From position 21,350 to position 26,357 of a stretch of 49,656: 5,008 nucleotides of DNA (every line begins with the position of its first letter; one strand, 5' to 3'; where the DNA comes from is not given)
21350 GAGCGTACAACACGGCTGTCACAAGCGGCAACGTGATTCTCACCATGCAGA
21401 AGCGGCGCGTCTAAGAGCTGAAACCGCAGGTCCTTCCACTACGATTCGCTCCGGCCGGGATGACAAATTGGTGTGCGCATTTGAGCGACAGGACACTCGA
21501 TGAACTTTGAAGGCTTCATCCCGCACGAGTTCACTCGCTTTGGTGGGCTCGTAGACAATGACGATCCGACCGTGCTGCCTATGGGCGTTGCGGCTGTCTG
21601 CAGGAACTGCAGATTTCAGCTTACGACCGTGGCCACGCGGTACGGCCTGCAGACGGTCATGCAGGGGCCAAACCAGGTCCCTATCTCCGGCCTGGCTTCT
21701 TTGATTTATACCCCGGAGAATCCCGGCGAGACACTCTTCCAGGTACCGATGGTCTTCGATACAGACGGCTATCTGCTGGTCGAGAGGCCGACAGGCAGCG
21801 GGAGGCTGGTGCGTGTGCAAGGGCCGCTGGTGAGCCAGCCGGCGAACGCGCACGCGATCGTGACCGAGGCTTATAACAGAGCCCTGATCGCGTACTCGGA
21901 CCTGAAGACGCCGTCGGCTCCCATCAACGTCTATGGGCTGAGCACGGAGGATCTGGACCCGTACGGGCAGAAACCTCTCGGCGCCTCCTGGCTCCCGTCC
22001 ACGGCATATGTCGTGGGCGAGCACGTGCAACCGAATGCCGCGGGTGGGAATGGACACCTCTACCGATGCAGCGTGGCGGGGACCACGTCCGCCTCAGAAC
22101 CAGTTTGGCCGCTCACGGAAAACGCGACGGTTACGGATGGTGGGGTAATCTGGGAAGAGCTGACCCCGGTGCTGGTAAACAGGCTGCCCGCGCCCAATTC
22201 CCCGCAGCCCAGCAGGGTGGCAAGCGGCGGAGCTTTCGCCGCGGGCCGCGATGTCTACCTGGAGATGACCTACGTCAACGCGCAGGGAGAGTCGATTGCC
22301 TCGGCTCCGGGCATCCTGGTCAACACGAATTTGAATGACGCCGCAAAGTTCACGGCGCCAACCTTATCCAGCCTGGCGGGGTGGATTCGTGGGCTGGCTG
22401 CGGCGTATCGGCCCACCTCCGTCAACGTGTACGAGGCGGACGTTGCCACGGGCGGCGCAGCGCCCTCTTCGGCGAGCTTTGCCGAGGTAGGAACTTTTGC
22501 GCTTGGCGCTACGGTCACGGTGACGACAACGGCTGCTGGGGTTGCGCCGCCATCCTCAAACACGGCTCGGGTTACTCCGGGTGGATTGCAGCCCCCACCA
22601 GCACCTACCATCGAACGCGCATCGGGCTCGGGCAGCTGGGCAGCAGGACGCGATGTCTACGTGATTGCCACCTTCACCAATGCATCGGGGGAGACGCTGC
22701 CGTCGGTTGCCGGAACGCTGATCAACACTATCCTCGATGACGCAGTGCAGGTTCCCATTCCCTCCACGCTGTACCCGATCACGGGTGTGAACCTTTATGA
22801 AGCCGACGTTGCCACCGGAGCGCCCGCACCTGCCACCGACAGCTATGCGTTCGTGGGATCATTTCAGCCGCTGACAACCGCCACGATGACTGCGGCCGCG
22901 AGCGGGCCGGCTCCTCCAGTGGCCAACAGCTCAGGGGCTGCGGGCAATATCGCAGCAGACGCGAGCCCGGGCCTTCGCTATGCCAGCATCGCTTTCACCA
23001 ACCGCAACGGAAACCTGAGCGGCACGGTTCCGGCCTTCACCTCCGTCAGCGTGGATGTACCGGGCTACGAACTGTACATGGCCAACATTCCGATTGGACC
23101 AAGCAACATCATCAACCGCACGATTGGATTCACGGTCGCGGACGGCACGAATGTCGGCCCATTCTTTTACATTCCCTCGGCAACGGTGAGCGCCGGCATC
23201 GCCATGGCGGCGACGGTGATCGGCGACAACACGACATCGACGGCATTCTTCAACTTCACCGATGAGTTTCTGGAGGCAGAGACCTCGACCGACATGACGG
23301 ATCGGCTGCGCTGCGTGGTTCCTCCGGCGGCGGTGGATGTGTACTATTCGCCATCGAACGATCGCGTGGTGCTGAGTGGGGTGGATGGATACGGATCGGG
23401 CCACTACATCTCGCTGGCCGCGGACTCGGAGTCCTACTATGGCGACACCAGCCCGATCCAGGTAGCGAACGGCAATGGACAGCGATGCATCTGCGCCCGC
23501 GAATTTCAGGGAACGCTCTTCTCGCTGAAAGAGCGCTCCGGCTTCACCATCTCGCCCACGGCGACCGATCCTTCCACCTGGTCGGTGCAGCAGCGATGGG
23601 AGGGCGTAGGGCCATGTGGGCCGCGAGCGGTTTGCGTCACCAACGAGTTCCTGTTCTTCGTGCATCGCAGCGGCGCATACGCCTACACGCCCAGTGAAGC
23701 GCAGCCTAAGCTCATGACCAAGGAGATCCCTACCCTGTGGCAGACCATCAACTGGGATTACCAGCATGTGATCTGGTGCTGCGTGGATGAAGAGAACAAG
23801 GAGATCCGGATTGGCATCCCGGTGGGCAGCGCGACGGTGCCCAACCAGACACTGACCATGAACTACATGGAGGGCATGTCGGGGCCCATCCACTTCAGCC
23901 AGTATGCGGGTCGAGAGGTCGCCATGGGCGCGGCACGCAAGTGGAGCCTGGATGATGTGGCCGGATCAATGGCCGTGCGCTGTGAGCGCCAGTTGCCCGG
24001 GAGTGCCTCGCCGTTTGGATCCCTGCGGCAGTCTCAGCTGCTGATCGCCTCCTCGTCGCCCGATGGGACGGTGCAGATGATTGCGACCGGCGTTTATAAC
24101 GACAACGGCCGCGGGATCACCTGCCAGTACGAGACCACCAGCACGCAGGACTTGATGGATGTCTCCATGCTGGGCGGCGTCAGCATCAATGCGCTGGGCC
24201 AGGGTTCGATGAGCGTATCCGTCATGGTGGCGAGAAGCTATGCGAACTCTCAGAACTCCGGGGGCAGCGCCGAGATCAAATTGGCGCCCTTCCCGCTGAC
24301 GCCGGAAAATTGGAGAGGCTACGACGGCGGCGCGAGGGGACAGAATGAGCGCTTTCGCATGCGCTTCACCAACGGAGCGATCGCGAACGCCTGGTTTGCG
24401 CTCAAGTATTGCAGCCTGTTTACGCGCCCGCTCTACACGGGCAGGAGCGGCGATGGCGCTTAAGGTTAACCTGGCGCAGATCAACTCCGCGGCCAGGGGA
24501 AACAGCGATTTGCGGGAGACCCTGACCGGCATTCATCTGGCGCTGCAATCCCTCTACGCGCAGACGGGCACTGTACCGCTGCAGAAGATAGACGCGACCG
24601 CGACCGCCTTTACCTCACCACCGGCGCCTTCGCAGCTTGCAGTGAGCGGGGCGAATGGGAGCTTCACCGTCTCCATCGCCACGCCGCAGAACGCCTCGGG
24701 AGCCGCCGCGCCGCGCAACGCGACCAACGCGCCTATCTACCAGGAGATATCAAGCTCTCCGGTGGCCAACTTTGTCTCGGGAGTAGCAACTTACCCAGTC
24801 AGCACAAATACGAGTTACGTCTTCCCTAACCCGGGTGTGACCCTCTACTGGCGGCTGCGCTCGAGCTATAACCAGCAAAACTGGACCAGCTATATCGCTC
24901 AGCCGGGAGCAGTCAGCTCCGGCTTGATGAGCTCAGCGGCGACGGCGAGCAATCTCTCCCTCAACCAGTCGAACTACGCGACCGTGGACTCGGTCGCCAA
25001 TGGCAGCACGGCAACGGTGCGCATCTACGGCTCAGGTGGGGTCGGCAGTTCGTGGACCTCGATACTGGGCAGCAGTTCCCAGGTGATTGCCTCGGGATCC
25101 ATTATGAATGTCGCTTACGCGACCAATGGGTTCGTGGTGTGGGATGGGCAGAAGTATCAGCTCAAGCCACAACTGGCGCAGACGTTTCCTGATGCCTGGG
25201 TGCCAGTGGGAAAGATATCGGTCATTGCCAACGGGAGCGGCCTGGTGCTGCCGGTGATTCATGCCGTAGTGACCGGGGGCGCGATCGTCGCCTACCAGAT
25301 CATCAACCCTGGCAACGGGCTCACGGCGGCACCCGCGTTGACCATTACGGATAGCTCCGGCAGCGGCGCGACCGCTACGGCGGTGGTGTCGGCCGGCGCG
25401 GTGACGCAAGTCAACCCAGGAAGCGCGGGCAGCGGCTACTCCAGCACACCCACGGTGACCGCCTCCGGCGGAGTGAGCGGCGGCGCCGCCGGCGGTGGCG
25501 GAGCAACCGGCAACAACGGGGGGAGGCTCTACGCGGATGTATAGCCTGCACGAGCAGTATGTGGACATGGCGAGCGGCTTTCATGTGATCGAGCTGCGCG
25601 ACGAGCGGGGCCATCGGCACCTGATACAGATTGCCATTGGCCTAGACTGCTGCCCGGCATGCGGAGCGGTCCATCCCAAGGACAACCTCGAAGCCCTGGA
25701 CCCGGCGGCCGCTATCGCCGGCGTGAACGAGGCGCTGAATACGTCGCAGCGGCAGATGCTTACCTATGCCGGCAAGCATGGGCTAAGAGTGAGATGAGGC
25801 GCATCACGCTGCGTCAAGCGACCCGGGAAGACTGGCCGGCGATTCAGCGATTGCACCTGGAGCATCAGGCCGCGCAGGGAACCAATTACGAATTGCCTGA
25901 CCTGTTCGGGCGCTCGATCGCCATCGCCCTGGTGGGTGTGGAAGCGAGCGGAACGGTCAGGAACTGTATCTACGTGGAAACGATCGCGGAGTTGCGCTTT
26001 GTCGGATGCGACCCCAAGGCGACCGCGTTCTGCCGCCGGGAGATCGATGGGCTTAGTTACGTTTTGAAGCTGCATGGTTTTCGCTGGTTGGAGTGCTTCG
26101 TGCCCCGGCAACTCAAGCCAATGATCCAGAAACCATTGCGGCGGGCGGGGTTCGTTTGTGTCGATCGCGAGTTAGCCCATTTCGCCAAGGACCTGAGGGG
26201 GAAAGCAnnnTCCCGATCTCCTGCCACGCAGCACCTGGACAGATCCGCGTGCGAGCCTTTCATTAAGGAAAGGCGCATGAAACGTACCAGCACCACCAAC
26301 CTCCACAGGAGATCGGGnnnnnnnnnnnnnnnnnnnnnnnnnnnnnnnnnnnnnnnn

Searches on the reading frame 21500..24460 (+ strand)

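Call 11: search_protein_families(library=phrogs, proteins=[window:21500-24460:+], max_evalue=0.001)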
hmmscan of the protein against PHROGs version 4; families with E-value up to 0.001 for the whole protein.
window:21500-24460:+ (987 aa): 3 families
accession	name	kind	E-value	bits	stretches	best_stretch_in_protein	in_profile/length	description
phrog_20658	-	head and packaging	2e-08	35.2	1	162-219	133-188/211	head decoration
phrog_3287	-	head and packaging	6.1e-05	23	1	667-825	215-351/524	virion structural protein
phrog_30112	-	unknown function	0.00091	19.1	0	161-217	370-424/467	-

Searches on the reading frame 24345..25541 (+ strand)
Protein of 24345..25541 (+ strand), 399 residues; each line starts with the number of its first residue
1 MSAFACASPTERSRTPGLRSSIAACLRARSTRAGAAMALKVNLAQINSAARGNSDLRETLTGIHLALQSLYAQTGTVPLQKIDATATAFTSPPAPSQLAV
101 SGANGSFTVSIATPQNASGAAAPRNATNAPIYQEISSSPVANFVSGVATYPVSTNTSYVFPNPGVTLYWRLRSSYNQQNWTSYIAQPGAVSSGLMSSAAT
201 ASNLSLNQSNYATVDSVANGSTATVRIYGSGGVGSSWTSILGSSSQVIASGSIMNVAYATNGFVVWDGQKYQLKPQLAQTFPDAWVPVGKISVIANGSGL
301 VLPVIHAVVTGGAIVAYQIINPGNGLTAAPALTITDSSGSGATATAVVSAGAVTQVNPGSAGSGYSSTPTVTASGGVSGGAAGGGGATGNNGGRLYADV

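Call 11: search_protein_families(library=phrogs, proteins=[window:24345-25541:+], max_evalue=0.001)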
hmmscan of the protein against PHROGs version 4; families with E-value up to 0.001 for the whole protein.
window:24345-25541:+ (399 aa): 6 families
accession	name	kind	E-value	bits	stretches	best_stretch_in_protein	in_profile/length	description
phrog_701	-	head and packaging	1e-06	25.8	1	307-383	1159-1235/6136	virion structural protein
phrog_460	-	connector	2.6e-06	27.4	1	294-377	221-295/385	head closure Hc2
phrog_4406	-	head and packaging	2.6e-05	22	1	306-368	610-675/3231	virion structural protein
phrog_2885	-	tail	2.6e-05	21.7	1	303-370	1081-1148/4179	baseplate wedge subunit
phrog_19630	-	head and packaging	4.7e-05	22.3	1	294-384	1144-1232/1266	virion structural protein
phrog_708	-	tail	0.00017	20.3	1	307-371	850-914/1383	baseplate wedge subunit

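Call 51: search_protein_families(library=pfam, proteins=[window:24453-25541:+], max_evalue=0.1)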
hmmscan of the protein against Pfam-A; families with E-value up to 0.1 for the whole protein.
window:24453-25541:+ (363 aa): 0 families

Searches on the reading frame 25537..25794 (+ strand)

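Call 51: search_protein_families(library=pfam, proteins=[window:25537-25794:+], max_evalue=0.1)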
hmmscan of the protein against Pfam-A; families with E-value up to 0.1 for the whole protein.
window:25537-25794:+ (86 aa): 1 family
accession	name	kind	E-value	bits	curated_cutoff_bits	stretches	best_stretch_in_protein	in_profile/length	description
PF08534.16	Redoxin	-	0.0072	16.6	26.6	1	10-74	13-75/148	Redoxin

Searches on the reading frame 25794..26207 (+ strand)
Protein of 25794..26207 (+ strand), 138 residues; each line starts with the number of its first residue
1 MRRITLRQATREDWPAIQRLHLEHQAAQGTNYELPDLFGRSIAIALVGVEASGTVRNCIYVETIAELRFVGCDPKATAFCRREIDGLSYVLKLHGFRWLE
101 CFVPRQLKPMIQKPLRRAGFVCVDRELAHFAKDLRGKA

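Call 51: search_protein_families(library=pfam, proteins=[window:25794-26207:+], max_evalue=0.1)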
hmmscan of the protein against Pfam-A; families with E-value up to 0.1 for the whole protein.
window:25794-26207:+ (138 aa): 1 family
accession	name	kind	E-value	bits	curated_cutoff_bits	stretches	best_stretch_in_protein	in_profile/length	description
PF01215.24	COX5B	-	0.06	13.5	31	1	49-73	62-86/129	Cytochrome c oxidase subunit Vb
